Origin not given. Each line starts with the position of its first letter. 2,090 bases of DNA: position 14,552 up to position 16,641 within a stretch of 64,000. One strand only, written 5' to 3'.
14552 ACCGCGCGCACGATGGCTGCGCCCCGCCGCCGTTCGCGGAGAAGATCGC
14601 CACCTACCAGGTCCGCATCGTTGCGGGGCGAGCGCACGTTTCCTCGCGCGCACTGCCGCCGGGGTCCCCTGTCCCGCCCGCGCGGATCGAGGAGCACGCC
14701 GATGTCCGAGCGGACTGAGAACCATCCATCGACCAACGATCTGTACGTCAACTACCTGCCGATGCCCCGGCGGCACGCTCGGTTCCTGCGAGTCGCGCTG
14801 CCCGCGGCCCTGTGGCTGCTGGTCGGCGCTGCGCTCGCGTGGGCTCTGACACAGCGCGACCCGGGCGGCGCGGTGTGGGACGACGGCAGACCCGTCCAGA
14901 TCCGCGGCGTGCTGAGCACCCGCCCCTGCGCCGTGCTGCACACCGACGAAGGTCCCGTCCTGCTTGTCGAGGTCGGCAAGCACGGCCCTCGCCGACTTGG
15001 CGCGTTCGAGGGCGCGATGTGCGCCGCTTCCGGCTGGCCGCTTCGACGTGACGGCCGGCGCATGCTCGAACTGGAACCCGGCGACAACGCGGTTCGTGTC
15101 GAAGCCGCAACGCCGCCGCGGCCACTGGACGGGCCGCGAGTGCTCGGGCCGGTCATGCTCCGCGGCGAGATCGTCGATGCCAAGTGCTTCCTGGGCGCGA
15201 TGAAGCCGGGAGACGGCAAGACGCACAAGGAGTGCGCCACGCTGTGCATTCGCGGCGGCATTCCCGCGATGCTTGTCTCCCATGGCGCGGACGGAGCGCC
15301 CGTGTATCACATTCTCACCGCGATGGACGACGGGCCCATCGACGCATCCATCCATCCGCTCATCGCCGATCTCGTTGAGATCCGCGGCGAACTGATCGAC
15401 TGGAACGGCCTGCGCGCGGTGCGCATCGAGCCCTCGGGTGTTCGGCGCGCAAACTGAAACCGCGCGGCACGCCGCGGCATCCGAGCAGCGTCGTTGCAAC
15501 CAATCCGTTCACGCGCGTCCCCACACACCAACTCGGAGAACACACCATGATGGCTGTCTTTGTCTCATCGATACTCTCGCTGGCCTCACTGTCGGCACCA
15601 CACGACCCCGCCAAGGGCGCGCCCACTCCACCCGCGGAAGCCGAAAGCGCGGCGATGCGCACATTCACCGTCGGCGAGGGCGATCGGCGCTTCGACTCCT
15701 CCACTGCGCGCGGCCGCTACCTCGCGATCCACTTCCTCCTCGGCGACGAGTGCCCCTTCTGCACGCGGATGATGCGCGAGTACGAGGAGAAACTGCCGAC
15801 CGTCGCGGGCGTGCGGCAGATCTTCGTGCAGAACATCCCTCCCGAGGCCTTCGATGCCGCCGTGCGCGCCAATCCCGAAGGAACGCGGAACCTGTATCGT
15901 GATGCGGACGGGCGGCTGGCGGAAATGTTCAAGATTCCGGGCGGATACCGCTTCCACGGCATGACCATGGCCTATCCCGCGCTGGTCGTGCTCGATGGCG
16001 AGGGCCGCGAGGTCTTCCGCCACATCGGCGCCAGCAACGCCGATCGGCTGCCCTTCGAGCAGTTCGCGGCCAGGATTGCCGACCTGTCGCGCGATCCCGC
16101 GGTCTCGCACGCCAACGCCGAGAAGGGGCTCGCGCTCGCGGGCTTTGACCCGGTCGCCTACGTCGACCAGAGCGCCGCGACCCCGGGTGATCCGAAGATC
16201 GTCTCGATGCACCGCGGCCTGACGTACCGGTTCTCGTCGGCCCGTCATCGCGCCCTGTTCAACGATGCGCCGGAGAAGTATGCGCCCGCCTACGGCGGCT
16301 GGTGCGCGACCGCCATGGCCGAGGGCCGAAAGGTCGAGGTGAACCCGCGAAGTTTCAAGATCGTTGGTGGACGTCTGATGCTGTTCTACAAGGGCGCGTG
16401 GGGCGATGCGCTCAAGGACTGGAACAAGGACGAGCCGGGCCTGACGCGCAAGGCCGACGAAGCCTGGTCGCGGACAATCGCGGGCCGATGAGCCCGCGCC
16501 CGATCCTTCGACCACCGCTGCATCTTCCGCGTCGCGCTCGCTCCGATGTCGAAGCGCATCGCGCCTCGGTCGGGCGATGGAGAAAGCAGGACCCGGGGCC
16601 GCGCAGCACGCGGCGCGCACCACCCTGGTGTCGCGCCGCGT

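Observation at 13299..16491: Candidate membrane redox/metal module downstream of the ZAS system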

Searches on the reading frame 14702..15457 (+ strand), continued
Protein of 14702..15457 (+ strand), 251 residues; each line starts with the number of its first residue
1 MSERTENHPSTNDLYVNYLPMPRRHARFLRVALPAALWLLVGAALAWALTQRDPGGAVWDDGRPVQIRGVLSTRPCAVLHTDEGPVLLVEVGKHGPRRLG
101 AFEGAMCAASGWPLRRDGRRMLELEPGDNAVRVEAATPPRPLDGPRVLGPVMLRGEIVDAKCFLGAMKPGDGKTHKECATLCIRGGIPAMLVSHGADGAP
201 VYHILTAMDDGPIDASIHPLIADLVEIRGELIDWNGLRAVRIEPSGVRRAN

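Call 79: predict_structure(alignment_id=A3)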
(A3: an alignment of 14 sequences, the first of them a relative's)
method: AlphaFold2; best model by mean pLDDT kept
length: 599 residues; sequences in the alignment: 14
mean_pLDDT: 80.9   pTM: 0.76
mean pLDDT of the five models: 80.9, 80.4, 78.6, 76.8, 76.2
residues with pLDDT >= 90: 175; 70-90: 309; 50-70: 98; < 50: 17
segments of 3 or more residues with pLDDT < 50: 1-9, 427-430, 517-520
pLDDT, mean of each block of 10 residues (from residue 1): 42 75 94 89 77 93 90 77 78 93 72 70 66 85 85 62 76 91 76 86 94 86 70 87 86 84 90 69 75 74 81 88 90 90 82 54 72 87 91 68 86 91 62 81 83 89 86 89 78 91 87 59 69 89 79 91 83 92 92 87
secondary structure, 60 per line:
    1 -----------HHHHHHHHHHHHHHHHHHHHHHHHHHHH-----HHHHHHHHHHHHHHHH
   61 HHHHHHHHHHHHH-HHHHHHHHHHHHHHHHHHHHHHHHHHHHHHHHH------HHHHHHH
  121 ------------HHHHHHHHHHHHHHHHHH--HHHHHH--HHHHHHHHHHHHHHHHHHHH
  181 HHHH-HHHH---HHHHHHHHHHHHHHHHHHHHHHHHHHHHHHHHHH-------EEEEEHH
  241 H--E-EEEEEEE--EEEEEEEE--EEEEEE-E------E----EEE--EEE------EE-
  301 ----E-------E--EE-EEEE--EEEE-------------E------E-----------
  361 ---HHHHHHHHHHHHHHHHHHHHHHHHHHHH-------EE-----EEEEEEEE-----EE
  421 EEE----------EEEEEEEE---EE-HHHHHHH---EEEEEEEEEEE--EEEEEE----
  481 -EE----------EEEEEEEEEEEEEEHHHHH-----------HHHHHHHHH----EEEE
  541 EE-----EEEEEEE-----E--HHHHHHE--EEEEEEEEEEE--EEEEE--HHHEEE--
elements in order: H12-39 H45-73 H75-107 H114-120 H133-150 H153-158 H161-184 H186-189 H193-226 E234-238 E246-252 E255-262 E265-270 E284-286 E289-291 E319-322 E325-328 H364-391 E406-413 E419-423 E434-441 H448-454 E458-468 E471-476 E494-507 H508-512 H524-532 E537-542 E548-554 H563-568 E572-582 E585-589 E595-597

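Call 81: fold_search(model_id=the predicted structure, library=pdb)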
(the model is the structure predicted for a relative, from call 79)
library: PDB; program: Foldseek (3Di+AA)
matches with E <= 10: 408; with E <= 0.001: 89
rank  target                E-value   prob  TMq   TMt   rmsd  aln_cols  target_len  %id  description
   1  2qpz                  3.6e-06  1.00  0.16  0.86   1.9       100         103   24  Naphthalene 1,2-dioxygenase Rieske ferredoxin (released 2008-09-02)
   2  2e4q_C                7.2e-06  1.00  0.15  0.80   2.3        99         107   30  Crystal structure of BphA3 (reduced form) (released 2007-10-16)
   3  6llh_F                7.6e-06  1.00  0.16  0.81   3.3       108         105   25  Biphenyl-2,3-diol-soaked resting complex of Oxy and Fd in carbazole 1,9a-dioxygenase (released 2021-01-27)
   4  1fqt_A                8.4e-06  1.00  0.16  0.82   2.0       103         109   28  CRYSTAL STRUCTURE OF THE RIESKE-TYPE FERREDOXIN ASSOCIATED WITH BIPHENYL DIOXYGENASE (released 2001-01-03)
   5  4nb8_E                8.4e-06  1.00  0.16  0.82   2.1       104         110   25  Oxygenase with Ile262 replaced by Leu and ferredoxin complex of carbazole 1,9a-dioxygenase (released 2014-03-26)
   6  5bok                  9.3e-06  1.00  0.16  0.86   1.9        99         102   22  Ferredoxin component of 3-nitrotoluene dioxygenase from Diaphorobacter sp. strain DS2 (released 2016-07-27)
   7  7bui_E                9.3e-06  1.00  0.16  0.84   2.1       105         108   25  Complex of reduced oxygenase and oxidized ferredoxin in carbazole 1,9a- dioxygenase (released 2021-04-07)
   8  3gce                  9.8e-06  1.00  0.16  0.86   1.9       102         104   25  Ferredoxin of carbazole 1,9a-dioxygenase from Nocardioides aromaticivorans IC177 (released 2009-09-15)
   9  1vck                  9.8e-06  1.00  0.16  0.86   2.0       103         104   25  Crystal structure of ferredoxin component of carbazole 1,9a-dioxygenase of Pseudomonas resinovorans strain CA10 (released 2005-03-01)
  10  2e4p_A                1.2e-05  1.00  0.16  0.81   1.9        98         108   28  Crystal structure of BphA3 (oxidized form) (released 2007-10-16)
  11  4nbe_E                1.4e-05  1.00  0.16  0.82   2.0       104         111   25  Fluorene-bound oxygenase with Phe275 replaced by Trp and ferredoxin complex of carbazole 1,9a-dioxygenase (form2) (released 2014-03-26)
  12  2de5_D                1.4e-05  1.00  0.15  0.82   2.0        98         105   26  Crystal structure of the electron transfer complex between oxygenase and ferredoxin in carbazole 1,9a-dioxygenase (released 2006-12-05)
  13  4nb9_E                1.5e-05  1.00  0.17  0.82   2.0       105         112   25  Oxygenase with Ile262 replaced by Val and ferredoxin complex of carbazole 1,9a-dioxygenase (released 2014-03-26)
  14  4p1b_H                1.5e-05  1.00  0.16  0.79   2.6       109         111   22  CRYSTAL STRUCTURE OF THE TOLUENE 4-MONOOXYGENASE HYDROXYLASE-FERREDOXIN C7S E16C C84A C85A VARIANT ELECTRON-TRANSFER C (released 2014-10-01)
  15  4nbc_F                1.6e-05  1.00  0.15  0.82   2.1        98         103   26  Oxygenase with Phe275 replaced by Trp and ferredoxin complex of carbazole 1,9a-dioxygenase (form1) (released 2014-03-26)
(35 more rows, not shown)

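Call 87: search_protein_families(library=pfam, proteins=[L103:5845-7047:+, L128:10217-10924:+, L160:3567-4442:+, L148:8039-9427:+, L141:5105-5905:+, L128:5111-5998:-, L166:787-2631:-, L138:15225-16568:+, L127:6745-7998:+], max_evalue=0.01)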
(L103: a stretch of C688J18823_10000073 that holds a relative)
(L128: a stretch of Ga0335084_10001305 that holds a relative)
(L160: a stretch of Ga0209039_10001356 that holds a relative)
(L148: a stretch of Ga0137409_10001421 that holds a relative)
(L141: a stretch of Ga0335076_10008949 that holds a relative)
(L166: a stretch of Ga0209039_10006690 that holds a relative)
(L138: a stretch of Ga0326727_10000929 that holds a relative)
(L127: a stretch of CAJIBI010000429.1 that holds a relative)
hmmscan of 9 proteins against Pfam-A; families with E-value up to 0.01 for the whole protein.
L103:5845-7047:+ (401 aa): 5 families
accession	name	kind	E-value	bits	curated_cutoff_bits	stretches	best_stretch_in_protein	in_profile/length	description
PF00106.31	adh_short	-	2.1e-37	129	26.6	1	176-359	1-190/195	short chain dehydrogenase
PF13561.12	adh_short_C2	-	1.4e-31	110.4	27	1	183-396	2-231/236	Enoyl-(Acyl carrier protein) reductase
PF01370.27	Epimerase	-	1.8e-08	34.5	20.9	1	178-336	1-160/240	NAD dependent epimerase/dehydratase family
PF08659.16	KR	-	4.7e-05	23.8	22.6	1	178-331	3-162/180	KR domain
PF13460.12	NAD_binding_10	-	0.0035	17.7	27.2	1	182-379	1-178/184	NAD(P)H-binding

L128:10217-10924:+ (236 aa): 0 families

L160:3567-4442:+ (292 aa): 0 families

L148:8039-9427:+ (463 aa): 1 family
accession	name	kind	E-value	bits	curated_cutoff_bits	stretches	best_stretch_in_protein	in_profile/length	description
PF05742.17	TANGO2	-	5.9e-07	30.3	22.6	1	92-213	1-127/257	Transport and Golgi organisation 2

L141:5105-5905:+ (267 aa): 1 family
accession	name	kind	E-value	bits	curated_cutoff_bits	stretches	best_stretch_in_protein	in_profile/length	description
PF04945.19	YHS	-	2.5e-10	40.6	30.3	1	160-201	4-45/47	YHS domain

L128:5111-5998:- (296 aa): 5 families
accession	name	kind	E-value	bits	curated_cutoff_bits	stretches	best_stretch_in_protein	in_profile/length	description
PF08281.18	Sigma70_r4_2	-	4.8e-14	52.2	25.7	1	136-186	2-52/54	Sigma-70, region 4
PF04542.20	Sigma70_r2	-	3.9e-11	43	24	1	33-95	5-69/71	Sigma-70 region 2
PF13490.11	zf-HC2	-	7.4e-10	39.2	22.2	1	223-249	8-34/35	Putative zinc-finger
PF04545.22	Sigma70_r4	-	3.4e-05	23.7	24.1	1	141-186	1-46/50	Sigma-70, region 4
PF22943.2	HTH_68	-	0.001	19.1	27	1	152-178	10-35/45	Putative helix-turn-helix domain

L166:787-2631:- (615 aa): 3 families
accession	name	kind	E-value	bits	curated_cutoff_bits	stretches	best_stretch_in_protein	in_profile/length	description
PF13444.12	Acetyltransf_5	-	1.1e-22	81.1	22.4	1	359-460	1-102/102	Acetyltransferase (GNAT) domain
PF19576.4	Acyltransf_2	-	1.4e-13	50.9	27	1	71-288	46-260/266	Acyltransferase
PF01553.26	Acyltransferase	-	2.3e-07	31.1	23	1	89-219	6-131/132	Acyltransferase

L138:15225-16568:+ (448 aa): 0 families

L127:6745-7998:+ (418 aa): 0 families

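Call 93: find_encoding_contigs(protein=P0439, flank=6000, max_places=1)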
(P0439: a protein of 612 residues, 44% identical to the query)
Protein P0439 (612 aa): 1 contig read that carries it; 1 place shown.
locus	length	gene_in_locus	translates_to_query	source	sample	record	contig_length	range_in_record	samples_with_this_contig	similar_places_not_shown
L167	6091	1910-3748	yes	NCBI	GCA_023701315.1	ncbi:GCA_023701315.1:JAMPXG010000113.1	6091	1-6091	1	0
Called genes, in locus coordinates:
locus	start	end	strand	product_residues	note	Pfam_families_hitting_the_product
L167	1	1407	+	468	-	?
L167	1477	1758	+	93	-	-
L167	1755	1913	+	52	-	-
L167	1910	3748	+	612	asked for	PF01794:Ferric_reduct, PF00355:Rieske, PF13806:Rieske_2, PF22543:Rieske_4 (weak)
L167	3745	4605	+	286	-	PF01553:Acyltransferase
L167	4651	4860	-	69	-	-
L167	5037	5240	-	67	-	PF00313:CSD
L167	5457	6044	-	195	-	PF06197:DUF998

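Call 94: find_encoding_contigs(protein=P0386, flank=7000, max_places=1)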
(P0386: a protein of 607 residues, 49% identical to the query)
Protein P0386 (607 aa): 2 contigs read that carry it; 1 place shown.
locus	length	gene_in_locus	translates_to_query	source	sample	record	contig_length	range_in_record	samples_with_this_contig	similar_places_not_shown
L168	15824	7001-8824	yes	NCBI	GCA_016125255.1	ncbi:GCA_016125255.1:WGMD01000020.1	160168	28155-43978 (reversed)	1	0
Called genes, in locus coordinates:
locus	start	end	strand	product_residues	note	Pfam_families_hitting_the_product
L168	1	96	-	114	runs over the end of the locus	-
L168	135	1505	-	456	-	PF04349:MdoG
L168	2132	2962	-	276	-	PF00106:adh_short, PF08659:KR, PF13561:adh_short_C2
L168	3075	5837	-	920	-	PF22422:MGH1-like_GH, PF03200:Glyco_hydro_63 (weak), PF22422:MGH1-like_GH (weak)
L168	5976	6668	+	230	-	PF00106:adh_short, PF01370:Epimerase, PF13460:NAD_binding_10 (weak), PF13561:adh_short_C2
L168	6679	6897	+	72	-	-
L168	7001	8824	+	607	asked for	PF01794:Ferric_reduct, PF00355:Rieske, PF13806:Rieske_2, PF22543:Rieske_4 (weak)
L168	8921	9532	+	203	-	PF04542:Sigma70_r2, PF08281:Sigma70_r4_2, PF04545:Sigma70_r4 (weak)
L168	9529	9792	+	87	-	PF13490:zf-HC2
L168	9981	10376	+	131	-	-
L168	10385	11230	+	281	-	PF00230:MIP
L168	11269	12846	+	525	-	PF00890:FAD_binding_2 (faint), PF01266:DAO (faint), PF00732:GMC_oxred_N, PF05199:GMC_oxred_C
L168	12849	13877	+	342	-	PF00903:Glyoxalase, PF12681:Glyoxalase_2 (faint), PF13468:Glyoxalase_3 (faint), PF13669:Glyoxalase_4 (weak), PF18029:Glyoxalase_6 (faint), PF22677:Ble-like_N (faint), PF00903:Glyoxalase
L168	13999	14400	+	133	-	PF13564:DoxX_2 (faint)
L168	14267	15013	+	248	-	PF12867:DinB_2 (weak)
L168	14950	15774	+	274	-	PF05742:TANGO2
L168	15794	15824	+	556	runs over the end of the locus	PF09335:VTT_dom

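Call 98: search_protein_families(library=pfam, proteins=[L168:9981-10376:+, L168:12849-13877:+], max_evalue=0.001)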
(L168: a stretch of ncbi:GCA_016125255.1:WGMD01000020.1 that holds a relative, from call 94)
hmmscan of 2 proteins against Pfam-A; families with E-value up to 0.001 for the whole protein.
L168:9981-10376:+ (131 aa): 1 family
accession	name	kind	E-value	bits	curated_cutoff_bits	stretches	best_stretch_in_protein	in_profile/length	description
PF04945.19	YHS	-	3.3e-05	24.2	30.3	1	20-66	1-47/47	YHS domain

L168:12849-13877:+ (342 aa): 6 families
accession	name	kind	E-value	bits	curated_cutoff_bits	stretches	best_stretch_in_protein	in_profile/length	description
PF00903.31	Glyoxalase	-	1.7e-32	112.8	20.6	2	203-339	1-121/121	Glyoxalase/Bleomycin resistance protein/Dioxygenase superfamily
PF13669.12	Glyoxalase_4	-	4.4e-14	53.1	27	2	45-156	3-100/109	Glyoxalase/Bleomycin resistance protein/Dioxygenase superfamily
PF18029.7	Glyoxalase_6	-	8.5e-08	33.3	23.6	0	211-339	6-105/106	Glyoxalase-like domain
PF12681.13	Glyoxalase_2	-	4.6e-07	30.2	30.1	0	164-182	95-113/118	Glyoxalase-like domain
PF22677.2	Ble-like_N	-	1.1e-06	28.7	24.5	0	49-65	9-25/41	Bleomycin resistance protein-like N-terminal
PF13468.12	Glyoxalase_3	-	1.5e-05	25.5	25.1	0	204-323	1-111/176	Glyoxalase-like domain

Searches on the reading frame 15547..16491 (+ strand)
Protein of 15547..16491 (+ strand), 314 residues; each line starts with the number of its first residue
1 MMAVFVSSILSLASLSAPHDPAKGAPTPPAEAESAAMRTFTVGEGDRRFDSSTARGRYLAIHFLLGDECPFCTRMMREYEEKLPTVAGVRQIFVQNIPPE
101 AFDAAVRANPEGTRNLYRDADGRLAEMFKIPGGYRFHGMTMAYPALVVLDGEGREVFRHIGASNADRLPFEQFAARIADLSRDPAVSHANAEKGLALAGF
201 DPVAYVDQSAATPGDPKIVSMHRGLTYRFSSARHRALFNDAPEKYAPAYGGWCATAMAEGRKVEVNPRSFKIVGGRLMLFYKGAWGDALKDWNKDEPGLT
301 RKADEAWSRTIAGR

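Call 5: search_protein_families(library=pfam, proteins=[window:15547-16491:+], max_evalue=0.1)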
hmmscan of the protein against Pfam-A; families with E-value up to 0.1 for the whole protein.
window:15547-16491:+ (314 aa): 4 families
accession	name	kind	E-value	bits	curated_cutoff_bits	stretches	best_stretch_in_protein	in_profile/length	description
PF00578.27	AhpC-TSA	-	8.2e-07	29.4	26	1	40-153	8-119/124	AhpC/TSA family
PF08534.16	Redoxin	-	5.3e-06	26.7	26.6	1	38-165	7-138/148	Redoxin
PF13098.12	Thioredoxin_2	-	0.0014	19.4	27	1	55-168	4-100/104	Thioredoxin-like domain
PF04945.19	YHS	-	0.018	15.5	30.3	1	223-248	21-46/47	YHS domain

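Call 6: search_protein_families(library=ncbifam, proteins=[window:15547-16491:+], max_evalue=0.1)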
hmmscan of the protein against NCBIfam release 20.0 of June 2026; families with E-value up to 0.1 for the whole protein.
window:15547-16491:+ (314 aa): 1 family
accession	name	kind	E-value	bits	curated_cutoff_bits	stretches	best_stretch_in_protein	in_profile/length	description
NF041384.1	YHS_seleno_dom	subfamily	5.5e-33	113.6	70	1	195-308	2-112/113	YHS domain-containing (seleno)protein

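Call 55: search_solved_structures(query=window:15547-16491:+, max_evalue=1, show_alignments=2)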
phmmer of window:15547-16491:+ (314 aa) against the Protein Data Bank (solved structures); distinct sequences matched with E-value up to 1: 2.
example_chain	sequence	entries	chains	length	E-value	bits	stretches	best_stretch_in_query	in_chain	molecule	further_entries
6tah_DAA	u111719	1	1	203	0.98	12.2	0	88-153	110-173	Glutathione S-transferase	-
6tah_CAA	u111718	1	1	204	0.99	12.2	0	88-153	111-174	Glutathione S-transferase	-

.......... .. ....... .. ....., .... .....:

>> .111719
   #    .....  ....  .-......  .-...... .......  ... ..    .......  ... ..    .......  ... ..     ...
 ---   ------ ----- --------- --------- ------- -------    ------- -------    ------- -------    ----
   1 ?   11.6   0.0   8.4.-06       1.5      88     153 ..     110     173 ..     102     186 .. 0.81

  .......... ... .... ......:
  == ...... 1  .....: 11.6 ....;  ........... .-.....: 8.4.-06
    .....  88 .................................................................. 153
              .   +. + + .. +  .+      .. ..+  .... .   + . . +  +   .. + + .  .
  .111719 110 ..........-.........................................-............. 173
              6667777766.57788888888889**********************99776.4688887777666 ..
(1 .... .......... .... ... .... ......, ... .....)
